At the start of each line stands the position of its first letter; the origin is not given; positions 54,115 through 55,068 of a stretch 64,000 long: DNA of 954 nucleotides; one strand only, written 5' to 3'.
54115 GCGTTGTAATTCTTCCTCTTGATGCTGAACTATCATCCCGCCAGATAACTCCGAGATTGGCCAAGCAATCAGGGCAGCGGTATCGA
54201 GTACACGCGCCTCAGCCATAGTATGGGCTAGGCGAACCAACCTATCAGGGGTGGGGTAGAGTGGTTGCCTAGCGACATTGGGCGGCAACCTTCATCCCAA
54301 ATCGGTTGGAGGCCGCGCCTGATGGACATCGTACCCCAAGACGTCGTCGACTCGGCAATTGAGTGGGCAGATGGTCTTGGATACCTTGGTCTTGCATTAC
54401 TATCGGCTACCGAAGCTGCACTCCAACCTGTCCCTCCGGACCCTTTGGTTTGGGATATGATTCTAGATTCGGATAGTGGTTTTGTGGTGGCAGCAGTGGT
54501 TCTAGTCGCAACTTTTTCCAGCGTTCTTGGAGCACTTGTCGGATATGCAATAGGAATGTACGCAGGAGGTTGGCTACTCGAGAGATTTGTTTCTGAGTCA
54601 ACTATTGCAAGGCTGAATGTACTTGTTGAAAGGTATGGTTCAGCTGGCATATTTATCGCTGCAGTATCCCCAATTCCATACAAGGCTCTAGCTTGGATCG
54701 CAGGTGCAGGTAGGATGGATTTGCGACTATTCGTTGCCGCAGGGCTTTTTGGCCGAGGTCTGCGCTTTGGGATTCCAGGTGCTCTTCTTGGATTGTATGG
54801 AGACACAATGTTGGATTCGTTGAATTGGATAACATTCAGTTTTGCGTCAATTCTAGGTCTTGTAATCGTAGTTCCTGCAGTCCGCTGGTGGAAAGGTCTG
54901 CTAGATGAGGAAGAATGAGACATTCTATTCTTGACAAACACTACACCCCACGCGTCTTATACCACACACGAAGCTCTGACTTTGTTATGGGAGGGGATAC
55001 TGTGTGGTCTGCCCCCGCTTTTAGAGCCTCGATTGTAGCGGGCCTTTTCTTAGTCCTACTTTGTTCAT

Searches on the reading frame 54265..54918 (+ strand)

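Call 3: search_protein_families(library=pfam, proteins=[window:54265-54918:+], max_evalue=0.1)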
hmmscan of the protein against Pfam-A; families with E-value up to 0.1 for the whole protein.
window:54265-54918:+ (217 aa): 1 family
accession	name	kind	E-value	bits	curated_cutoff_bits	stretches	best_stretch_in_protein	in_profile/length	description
PF09335.16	VTT_dom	-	1.9e-13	51.4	33.9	1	76-166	17-112/123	VTT domain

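Call 4: search_protein_families(library=ncbifam, proteins=[window:54265-54918:+], max_evalue=0.1)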
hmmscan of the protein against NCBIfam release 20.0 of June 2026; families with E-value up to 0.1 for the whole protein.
window:54265-54918:+ (217 aa): 3 families
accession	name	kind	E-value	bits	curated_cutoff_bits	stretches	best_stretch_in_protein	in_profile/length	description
NF052604.1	UndecprPTUtpABac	equivalog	5.7e-07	29.8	250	1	26-160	3-139/198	undecaprenyl phosphate transporter UptA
NF052605.1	UndecprPTUptAStph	equivalog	7e-06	26.2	300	1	36-203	10-186/197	undecaprenyl phosphate transporter UptA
NF008102.0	PRK10847.1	equivalog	0.00028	20.7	236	1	74-164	70-164/219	DedA family protein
